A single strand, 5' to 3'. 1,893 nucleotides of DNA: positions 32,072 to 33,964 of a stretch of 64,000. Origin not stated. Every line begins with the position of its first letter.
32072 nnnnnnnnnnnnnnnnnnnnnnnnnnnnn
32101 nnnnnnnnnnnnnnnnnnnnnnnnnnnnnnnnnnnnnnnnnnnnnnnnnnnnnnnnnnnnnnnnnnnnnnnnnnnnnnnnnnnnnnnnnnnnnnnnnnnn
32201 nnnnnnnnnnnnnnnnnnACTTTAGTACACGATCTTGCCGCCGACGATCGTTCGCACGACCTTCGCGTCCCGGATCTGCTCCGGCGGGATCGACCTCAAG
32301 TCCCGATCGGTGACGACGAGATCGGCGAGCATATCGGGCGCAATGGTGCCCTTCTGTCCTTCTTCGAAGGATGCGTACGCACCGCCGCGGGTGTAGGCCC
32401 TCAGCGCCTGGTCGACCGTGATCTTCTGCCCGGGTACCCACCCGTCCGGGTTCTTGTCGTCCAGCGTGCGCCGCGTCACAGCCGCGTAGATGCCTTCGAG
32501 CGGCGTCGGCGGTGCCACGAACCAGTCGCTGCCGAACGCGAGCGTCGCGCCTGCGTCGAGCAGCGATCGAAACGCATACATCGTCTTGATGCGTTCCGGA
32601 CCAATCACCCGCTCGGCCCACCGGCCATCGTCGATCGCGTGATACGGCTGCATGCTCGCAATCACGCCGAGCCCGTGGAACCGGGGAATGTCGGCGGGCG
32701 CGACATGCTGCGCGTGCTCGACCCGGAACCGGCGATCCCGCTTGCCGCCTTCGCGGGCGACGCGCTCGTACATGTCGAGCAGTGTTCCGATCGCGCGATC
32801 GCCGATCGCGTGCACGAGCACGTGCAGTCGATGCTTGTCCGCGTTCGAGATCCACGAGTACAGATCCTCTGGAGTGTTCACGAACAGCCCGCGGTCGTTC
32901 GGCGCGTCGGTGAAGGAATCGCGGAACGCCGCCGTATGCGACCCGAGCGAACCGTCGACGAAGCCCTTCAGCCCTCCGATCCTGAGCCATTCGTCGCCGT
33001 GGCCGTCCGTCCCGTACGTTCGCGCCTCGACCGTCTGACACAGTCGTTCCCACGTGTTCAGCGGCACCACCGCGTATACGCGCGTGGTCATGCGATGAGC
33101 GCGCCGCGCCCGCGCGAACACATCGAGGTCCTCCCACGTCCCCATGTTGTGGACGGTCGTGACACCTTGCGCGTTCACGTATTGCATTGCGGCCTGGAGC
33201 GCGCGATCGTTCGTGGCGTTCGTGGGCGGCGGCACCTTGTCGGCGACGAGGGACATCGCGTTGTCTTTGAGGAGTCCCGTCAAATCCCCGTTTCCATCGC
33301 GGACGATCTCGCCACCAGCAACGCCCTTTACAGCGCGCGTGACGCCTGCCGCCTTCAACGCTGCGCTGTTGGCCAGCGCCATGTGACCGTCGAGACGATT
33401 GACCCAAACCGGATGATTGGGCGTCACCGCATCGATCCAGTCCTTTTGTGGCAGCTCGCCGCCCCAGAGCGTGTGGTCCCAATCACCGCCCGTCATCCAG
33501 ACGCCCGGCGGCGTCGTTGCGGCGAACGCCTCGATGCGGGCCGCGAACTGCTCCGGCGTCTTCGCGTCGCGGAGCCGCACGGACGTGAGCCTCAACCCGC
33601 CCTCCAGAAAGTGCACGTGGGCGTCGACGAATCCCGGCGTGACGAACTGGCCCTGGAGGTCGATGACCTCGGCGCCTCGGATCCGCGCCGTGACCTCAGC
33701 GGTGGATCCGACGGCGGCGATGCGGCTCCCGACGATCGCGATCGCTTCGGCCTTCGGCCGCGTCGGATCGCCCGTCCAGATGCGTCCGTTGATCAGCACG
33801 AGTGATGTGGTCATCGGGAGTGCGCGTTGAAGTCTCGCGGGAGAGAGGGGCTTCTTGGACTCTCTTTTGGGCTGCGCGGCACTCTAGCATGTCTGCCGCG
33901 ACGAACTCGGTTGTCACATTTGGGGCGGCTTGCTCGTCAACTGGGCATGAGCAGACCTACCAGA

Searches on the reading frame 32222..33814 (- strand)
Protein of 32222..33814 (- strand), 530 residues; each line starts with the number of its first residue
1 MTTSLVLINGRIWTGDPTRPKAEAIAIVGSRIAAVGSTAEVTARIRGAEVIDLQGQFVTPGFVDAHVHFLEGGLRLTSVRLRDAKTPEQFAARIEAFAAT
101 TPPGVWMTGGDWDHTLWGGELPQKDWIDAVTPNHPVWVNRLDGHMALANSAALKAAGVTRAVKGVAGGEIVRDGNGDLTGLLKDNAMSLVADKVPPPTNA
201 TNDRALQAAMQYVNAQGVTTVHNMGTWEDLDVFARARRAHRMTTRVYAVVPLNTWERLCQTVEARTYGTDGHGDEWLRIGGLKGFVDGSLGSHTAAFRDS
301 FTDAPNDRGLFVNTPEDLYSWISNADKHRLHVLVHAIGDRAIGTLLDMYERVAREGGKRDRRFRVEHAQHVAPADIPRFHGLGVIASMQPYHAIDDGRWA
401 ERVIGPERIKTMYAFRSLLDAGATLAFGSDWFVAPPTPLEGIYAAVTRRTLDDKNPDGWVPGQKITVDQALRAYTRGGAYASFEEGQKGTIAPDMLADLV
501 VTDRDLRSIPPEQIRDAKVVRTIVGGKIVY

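Call 63: search_protein_families(library=pfam, proteins=[window:32222-33814:-], max_evalue=0.00001)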
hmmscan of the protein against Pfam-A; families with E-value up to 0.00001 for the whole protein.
window:32222-33814:- (530 aa): 2 families
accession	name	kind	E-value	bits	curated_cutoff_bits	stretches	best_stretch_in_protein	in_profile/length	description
PF07969.17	Amidohydro_3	-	1.4e-109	368.2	29.7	1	49-530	1-472/472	Amidohydrolase family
PF01979.26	Amidohydro_1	-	2e-19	70.5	25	1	215-529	47-345/345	Amidohydrolase family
